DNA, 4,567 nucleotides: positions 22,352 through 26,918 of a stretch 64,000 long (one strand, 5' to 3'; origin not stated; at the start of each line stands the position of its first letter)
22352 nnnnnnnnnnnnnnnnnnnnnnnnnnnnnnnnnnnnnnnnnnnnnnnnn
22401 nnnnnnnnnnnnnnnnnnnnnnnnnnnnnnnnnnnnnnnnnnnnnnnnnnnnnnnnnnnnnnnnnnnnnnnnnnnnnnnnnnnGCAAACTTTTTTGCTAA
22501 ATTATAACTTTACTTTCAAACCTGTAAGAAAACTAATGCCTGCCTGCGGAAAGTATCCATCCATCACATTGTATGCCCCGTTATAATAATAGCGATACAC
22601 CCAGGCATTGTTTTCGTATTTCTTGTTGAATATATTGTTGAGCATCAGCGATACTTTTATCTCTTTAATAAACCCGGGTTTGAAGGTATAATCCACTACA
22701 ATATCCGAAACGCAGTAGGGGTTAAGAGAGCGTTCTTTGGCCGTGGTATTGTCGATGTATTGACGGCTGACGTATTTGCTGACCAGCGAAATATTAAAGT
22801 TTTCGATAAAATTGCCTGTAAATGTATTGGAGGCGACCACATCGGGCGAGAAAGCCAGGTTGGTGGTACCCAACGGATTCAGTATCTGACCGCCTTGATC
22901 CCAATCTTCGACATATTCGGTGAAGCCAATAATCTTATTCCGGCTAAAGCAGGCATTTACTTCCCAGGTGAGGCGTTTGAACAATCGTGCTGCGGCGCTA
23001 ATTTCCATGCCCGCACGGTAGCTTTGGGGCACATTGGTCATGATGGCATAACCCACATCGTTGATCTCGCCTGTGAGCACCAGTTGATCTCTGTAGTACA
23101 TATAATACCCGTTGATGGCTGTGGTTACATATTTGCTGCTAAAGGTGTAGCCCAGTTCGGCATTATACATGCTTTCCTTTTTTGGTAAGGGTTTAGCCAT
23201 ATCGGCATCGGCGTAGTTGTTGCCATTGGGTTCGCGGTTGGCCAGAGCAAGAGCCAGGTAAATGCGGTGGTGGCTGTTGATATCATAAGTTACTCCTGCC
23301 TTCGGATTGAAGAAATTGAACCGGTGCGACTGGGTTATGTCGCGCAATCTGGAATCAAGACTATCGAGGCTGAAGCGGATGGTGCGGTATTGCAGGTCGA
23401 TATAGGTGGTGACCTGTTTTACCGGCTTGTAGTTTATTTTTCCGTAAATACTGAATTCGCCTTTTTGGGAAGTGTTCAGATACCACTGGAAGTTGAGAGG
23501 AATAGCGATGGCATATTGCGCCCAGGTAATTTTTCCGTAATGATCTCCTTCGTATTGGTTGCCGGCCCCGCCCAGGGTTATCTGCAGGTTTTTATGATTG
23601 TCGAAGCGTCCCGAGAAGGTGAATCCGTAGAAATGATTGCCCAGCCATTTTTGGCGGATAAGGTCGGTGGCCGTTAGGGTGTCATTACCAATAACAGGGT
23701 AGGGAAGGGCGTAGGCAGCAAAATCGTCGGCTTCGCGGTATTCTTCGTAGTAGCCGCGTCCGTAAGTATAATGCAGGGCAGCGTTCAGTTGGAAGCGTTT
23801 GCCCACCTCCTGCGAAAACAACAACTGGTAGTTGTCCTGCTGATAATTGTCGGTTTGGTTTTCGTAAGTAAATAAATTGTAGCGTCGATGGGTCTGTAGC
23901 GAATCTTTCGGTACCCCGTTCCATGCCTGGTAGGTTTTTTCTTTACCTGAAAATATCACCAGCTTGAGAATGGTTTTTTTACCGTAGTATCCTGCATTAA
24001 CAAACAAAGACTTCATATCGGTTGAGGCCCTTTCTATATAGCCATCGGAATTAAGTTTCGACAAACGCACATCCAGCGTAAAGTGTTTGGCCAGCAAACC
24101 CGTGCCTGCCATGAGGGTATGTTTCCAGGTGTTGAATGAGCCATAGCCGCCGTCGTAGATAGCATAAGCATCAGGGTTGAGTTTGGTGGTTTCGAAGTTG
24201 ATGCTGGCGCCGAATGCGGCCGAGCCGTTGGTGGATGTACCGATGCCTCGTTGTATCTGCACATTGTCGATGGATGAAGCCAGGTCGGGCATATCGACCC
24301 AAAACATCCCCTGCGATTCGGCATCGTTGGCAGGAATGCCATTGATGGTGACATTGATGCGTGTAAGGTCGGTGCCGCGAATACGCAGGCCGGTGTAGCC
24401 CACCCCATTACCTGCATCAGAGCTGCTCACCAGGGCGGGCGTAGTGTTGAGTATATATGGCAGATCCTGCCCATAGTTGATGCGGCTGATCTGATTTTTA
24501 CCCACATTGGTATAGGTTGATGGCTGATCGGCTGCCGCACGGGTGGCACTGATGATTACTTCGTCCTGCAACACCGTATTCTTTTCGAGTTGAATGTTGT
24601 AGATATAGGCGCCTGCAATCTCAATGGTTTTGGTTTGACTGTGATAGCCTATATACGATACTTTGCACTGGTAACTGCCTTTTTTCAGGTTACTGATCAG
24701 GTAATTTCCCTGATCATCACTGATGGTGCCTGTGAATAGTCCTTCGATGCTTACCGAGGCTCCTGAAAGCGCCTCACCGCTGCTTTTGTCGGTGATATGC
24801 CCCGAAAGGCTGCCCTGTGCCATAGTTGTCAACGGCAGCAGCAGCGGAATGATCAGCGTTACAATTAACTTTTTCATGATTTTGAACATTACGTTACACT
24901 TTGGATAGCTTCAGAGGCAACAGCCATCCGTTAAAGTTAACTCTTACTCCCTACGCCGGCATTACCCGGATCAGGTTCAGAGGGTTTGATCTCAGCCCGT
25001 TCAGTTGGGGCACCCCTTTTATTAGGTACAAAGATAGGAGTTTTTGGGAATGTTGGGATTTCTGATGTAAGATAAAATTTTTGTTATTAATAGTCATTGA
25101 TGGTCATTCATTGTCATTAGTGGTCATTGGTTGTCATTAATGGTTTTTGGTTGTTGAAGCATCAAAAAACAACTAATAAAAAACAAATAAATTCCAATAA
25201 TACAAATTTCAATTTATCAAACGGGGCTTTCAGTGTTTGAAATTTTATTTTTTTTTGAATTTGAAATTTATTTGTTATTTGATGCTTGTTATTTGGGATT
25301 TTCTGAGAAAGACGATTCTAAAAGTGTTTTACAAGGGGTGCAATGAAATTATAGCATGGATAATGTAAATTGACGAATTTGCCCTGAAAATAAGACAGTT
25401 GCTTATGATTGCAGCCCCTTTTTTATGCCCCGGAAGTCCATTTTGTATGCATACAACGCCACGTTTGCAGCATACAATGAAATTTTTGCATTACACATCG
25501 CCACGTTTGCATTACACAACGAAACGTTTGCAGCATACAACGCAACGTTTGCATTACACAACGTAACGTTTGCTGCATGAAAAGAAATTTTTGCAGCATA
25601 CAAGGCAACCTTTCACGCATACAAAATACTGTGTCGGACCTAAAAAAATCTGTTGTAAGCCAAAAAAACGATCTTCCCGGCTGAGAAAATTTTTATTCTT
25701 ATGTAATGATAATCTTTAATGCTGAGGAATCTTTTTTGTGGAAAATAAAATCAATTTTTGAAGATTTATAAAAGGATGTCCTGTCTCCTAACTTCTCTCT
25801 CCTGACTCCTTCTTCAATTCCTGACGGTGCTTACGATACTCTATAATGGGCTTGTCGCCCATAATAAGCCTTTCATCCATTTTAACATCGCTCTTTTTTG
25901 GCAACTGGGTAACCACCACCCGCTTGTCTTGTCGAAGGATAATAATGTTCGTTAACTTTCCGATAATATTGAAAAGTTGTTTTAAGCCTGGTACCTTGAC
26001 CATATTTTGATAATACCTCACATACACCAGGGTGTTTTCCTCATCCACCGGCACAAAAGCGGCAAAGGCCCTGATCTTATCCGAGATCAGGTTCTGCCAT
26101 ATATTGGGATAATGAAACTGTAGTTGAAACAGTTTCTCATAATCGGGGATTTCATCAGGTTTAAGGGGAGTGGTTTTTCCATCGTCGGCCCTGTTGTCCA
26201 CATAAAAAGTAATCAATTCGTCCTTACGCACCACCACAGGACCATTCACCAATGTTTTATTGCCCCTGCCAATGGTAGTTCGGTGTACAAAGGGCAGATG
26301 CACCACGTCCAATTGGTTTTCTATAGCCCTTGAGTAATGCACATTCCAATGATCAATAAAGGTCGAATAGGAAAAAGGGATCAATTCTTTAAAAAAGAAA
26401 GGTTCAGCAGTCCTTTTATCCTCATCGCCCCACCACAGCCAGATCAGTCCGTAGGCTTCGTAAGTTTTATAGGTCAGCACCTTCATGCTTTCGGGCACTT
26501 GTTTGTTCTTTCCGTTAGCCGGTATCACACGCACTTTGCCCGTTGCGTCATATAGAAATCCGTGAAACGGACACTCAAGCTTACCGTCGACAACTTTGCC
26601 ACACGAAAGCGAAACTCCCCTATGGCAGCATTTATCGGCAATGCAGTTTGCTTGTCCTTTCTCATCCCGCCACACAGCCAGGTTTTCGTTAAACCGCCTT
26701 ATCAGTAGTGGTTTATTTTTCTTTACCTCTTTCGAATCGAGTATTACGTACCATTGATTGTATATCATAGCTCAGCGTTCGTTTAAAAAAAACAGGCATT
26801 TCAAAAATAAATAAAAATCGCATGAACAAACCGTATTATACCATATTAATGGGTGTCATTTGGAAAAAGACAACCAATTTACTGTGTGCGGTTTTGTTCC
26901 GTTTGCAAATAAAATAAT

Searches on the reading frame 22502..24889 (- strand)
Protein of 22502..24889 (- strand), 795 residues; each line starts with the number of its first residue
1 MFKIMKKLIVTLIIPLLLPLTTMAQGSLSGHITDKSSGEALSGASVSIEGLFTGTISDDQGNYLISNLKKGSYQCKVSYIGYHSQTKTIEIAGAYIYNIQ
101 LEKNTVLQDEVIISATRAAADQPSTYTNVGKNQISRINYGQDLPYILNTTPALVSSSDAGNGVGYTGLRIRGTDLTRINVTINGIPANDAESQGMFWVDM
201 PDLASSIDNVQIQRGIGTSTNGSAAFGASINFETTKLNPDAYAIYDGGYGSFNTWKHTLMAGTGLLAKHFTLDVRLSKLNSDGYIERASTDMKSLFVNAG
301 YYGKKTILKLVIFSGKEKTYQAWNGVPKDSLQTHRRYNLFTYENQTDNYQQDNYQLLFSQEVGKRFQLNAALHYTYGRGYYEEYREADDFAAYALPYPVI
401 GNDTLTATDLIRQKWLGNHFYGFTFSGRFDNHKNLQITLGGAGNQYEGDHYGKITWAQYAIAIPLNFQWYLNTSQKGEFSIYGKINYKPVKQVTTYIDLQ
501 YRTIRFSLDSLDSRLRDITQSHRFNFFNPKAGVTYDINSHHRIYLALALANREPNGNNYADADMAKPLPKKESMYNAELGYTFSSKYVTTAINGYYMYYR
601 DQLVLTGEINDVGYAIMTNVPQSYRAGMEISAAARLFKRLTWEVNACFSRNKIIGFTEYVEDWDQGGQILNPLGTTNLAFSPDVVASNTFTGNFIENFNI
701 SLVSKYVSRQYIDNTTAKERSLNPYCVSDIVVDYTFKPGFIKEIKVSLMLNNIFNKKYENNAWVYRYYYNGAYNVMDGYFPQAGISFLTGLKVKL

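Call 28: search_protein_families(library=pfam, proteins=[window:22502-24889:-], max_evalue=0.001)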
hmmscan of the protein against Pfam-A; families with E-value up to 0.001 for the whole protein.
window:22502-24889:- (795 aa): 5 families
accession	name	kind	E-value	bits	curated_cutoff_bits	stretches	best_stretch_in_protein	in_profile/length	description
PF13715.12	CarbopepD_reg_2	-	2.7e-20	72.6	32.2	1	28-113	1-88/88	CarboxypepD_reg-like domain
PF00593.30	TonB_dep_Rec_b-barrel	-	5.1e-20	73.2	27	1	319-753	20-436/436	TonB dependent receptor-like, beta-barrel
PF13620.12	CarboxypepD_reg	-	1.7e-15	57.6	32.3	1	27-101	1-81/82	Carboxypeptidase regulatory-like domain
PF07715.20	Plug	-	6.9e-09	36.6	23.9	1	120-228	3-106/107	TonB-dependent Receptor Plug Domain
PF14905.12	OMP_b-brl_3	-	1.5e-07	31.3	27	1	572-766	216-386/408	Outer membrane protein beta-barrel family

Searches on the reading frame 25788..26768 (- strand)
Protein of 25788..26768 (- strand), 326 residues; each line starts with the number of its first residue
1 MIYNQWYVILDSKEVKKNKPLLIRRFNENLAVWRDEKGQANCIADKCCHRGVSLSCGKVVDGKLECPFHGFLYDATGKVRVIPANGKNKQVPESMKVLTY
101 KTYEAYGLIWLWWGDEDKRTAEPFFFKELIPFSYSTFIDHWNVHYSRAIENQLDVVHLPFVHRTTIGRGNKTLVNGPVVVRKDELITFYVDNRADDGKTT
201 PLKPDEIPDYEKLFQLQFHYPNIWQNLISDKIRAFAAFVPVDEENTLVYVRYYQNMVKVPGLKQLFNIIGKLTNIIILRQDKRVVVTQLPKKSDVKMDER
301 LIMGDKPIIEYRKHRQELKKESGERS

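Call 28: search_protein_families(library=pfam, proteins=[window:25788-26768:-], max_evalue=0.001)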
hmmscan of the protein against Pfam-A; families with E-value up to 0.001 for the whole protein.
window:25788-26768:- (326 aa): 2 families
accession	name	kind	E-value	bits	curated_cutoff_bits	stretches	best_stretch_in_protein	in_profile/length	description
PF00355.32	Rieske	-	4.1e-24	84.7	20.3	1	5-91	1-87/88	Rieske [2Fe-2S] domain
PF19112.6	VanA_C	-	2.7e-15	57.4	23.5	1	141-320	1-192/193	Vanillate O-demethylase oxygenase C-terminal domain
